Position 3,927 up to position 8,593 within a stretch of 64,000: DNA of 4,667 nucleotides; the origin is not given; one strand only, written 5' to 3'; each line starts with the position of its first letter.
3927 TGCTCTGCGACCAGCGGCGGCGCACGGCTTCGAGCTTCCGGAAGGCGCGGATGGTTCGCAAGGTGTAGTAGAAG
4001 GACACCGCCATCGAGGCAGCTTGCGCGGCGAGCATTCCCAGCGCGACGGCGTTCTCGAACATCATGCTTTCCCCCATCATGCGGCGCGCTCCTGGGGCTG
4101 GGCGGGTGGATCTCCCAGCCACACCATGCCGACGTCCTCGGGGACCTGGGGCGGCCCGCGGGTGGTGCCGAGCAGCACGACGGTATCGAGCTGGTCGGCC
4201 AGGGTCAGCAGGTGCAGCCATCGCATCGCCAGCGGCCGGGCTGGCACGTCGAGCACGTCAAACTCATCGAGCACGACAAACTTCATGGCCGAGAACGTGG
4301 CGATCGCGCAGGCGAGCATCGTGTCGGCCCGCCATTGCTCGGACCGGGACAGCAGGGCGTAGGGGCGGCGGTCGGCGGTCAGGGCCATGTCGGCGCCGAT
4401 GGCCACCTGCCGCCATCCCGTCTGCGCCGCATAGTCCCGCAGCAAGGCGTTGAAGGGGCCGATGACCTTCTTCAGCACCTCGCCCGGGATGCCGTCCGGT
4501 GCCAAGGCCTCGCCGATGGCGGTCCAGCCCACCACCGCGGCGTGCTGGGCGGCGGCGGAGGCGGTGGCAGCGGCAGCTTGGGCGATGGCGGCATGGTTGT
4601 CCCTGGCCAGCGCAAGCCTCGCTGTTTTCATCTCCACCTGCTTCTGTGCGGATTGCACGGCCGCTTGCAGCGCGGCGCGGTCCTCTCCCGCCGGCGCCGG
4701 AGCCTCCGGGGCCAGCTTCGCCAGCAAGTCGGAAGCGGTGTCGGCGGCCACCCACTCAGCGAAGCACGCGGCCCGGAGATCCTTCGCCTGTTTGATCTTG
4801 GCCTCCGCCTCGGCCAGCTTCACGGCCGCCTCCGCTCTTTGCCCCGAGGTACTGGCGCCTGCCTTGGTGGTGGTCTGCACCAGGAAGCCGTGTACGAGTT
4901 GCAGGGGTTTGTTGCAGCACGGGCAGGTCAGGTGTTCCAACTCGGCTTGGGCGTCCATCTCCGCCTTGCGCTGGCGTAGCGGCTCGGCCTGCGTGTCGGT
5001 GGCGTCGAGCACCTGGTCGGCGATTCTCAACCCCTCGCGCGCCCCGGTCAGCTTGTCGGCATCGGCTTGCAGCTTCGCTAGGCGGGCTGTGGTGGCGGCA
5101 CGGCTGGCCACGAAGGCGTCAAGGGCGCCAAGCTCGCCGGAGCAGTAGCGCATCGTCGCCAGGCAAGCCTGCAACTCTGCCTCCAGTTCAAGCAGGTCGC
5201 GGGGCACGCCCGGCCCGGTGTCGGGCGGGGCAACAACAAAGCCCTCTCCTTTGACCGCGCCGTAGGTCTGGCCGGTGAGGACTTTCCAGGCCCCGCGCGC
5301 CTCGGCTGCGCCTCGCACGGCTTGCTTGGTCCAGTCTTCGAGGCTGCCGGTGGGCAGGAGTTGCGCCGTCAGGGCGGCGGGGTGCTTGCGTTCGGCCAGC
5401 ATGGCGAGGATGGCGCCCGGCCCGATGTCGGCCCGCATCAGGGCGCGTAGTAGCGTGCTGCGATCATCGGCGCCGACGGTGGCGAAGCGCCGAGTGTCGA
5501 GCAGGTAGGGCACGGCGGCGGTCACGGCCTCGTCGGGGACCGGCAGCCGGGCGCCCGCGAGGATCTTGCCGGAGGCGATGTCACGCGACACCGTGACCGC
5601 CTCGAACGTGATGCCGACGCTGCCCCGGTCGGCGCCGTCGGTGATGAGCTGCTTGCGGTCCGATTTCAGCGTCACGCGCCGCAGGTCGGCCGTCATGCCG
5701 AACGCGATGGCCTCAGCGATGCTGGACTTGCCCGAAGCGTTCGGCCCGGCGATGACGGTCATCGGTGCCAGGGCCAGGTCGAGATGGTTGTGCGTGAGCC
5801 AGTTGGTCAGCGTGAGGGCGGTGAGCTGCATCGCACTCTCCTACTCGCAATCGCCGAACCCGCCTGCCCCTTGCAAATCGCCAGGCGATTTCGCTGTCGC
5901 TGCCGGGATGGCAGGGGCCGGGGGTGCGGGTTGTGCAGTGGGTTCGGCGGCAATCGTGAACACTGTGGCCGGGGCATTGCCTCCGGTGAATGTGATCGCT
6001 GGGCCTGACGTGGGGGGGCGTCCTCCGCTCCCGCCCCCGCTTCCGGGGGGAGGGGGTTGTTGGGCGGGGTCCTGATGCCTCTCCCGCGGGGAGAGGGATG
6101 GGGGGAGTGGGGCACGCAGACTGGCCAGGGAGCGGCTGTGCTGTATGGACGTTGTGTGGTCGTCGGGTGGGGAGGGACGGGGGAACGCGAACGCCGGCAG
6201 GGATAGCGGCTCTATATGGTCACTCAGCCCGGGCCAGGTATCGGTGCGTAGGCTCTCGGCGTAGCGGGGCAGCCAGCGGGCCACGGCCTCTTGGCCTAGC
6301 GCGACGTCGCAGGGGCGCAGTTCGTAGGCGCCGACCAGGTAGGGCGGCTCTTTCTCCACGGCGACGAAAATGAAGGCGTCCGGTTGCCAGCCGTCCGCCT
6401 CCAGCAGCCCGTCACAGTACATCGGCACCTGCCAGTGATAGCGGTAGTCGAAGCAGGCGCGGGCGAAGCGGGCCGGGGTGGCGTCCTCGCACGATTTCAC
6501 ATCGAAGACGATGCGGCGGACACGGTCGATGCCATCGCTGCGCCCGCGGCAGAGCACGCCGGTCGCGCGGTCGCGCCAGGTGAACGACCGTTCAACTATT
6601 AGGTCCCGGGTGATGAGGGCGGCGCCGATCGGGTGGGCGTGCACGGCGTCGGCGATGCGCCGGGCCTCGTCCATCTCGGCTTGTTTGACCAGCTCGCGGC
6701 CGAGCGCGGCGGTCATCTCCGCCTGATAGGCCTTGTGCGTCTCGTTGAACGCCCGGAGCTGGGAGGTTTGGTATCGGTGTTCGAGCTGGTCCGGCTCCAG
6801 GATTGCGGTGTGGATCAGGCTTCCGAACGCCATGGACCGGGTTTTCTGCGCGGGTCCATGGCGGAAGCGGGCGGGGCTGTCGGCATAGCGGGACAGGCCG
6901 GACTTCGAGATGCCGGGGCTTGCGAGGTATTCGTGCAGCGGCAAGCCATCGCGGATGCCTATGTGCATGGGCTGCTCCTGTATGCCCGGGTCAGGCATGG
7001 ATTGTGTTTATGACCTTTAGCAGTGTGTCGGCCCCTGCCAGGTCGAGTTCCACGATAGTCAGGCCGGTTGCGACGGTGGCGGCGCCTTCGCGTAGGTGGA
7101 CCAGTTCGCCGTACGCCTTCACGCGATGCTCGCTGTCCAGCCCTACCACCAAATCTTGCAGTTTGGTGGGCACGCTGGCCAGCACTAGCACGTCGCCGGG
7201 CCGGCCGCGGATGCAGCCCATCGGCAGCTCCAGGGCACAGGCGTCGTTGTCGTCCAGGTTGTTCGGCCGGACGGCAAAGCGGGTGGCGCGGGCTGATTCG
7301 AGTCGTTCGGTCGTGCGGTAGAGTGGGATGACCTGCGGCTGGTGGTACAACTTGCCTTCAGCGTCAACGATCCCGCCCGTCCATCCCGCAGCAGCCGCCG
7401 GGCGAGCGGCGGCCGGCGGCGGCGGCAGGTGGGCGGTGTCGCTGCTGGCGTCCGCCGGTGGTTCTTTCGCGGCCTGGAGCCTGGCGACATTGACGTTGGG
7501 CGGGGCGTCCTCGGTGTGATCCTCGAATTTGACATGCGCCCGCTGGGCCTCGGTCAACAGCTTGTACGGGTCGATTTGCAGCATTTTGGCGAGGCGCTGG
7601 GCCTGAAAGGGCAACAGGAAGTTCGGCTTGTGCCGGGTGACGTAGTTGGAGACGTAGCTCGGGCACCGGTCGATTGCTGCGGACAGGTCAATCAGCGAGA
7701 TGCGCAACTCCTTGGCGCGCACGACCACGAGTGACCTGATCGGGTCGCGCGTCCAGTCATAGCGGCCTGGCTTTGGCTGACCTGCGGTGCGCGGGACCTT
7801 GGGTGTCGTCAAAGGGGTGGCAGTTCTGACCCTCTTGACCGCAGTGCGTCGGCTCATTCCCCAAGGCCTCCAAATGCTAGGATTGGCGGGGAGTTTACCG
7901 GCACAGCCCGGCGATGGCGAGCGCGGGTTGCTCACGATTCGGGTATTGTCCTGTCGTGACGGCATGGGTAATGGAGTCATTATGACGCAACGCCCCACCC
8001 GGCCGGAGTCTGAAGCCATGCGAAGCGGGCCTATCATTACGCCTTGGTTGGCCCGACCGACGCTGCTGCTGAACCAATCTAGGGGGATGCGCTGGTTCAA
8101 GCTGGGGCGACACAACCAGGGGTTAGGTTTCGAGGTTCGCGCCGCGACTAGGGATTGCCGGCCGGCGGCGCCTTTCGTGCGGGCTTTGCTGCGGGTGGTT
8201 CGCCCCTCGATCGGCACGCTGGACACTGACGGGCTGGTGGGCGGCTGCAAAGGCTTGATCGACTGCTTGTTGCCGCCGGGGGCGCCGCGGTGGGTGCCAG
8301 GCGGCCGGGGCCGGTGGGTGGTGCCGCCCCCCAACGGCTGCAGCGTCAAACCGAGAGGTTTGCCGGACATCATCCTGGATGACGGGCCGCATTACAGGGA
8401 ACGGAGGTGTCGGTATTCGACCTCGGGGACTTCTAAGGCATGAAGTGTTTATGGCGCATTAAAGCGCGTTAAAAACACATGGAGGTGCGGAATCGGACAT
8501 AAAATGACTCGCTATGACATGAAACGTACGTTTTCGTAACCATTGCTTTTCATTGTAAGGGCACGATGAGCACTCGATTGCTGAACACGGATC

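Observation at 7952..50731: A 23-nt box, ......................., ends exactly at the ATG of five unrelated late genes and has three further variants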

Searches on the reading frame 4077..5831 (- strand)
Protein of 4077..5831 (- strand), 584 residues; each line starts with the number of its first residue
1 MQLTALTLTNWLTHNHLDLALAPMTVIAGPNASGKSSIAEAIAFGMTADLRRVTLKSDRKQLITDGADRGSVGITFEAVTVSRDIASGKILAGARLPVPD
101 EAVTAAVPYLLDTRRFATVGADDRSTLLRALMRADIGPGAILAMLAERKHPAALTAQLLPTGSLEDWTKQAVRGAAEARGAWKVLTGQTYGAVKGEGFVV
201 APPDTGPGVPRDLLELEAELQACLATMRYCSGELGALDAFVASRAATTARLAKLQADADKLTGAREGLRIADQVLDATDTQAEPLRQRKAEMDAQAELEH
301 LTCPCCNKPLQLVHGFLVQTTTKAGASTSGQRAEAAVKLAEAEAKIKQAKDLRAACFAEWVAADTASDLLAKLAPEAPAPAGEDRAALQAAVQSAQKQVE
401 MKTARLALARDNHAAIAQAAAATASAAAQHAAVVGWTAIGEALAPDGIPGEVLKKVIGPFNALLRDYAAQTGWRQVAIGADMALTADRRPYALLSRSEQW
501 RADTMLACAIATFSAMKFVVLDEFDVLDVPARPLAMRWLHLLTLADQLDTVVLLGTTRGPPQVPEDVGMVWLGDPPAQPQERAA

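Call 74: search_protein_families(library=pfam, proteins=[window:4077-5831:-], max_evalue=0.01)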
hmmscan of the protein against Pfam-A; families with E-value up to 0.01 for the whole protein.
window:4077-5831:- (584 aa): 7 families
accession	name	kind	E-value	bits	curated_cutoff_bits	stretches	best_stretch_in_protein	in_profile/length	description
PF13476.12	AAA_23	-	8e-09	36.9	27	1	6-76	2-67/201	AAA domain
PF02463.25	SMC_N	-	4e-08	33.4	40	1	15-526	16-169/220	RecF/RecN/SMC N terminal domain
PF13555.12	AAA_29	-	1.9e-05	24.7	27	1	3-48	1-48/61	P-loop containing region of AAA domain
PF13175.12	AAA_15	-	9.2e-05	22.6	32.1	1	1-43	1-44/374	AAA ATPase domain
PF13304.12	AAA_21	-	0.00039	21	27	1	24-46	1-23/304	AAA domain, putative AbiEii toxin, Type IV TA system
PF13514.12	AAA_27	-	0.0005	20.2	22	1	1-49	1-56/206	AAA domain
PF00005.33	ABC_tran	-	0.0098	16.9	25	0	16-82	5-71/137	ABC transporter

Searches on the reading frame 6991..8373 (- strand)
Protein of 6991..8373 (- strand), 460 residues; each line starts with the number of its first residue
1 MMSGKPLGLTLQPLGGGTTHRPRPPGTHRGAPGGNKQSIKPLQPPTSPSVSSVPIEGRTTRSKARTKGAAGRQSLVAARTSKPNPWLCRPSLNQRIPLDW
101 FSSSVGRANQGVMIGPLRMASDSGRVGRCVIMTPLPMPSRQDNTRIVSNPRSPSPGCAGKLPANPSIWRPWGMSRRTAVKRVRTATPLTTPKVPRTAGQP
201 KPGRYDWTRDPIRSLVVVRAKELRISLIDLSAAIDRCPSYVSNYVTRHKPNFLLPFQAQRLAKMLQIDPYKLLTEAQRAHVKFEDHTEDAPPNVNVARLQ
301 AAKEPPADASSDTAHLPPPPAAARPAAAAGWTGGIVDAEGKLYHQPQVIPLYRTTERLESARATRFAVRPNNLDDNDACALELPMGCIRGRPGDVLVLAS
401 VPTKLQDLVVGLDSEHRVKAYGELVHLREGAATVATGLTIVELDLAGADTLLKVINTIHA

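Call 74: search_protein_families(library=pfam, proteins=[window:6991-8373:-], max_evalue=0.01)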
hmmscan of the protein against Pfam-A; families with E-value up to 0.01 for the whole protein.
window:6991-8373:- (460 aa): 0 families

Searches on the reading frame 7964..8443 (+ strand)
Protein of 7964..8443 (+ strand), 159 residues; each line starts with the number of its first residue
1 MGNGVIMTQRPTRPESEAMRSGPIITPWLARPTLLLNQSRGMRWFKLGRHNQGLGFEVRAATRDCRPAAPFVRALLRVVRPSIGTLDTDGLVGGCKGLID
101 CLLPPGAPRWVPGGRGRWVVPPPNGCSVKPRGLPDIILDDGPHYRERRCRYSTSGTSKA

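Call 9: search_protein_families(library=pfam, proteins=[window:7964-8443:+], max_evalue=0.01)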
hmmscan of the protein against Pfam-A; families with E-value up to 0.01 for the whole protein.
window:7964-8443:+ (159 aa): 0 families

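Call 76: search_protein_families(library=phrogs, proteins=[window:7982-8443:+], max_evalue=0.001)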
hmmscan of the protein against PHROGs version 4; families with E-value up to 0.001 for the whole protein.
window:7982-8443:+ (153 aa): 1 family
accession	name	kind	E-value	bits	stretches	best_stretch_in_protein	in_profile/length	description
phrog_34026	-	unknown function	2.2e-10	41.5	1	19-111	4-97/140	-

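Call 105: search_protein_families(library=pfam, proteins=[window:7982-8443:+], max_evalue=1)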
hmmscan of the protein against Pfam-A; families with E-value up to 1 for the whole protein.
window:7982-8443:+ (153 aa): 0 families
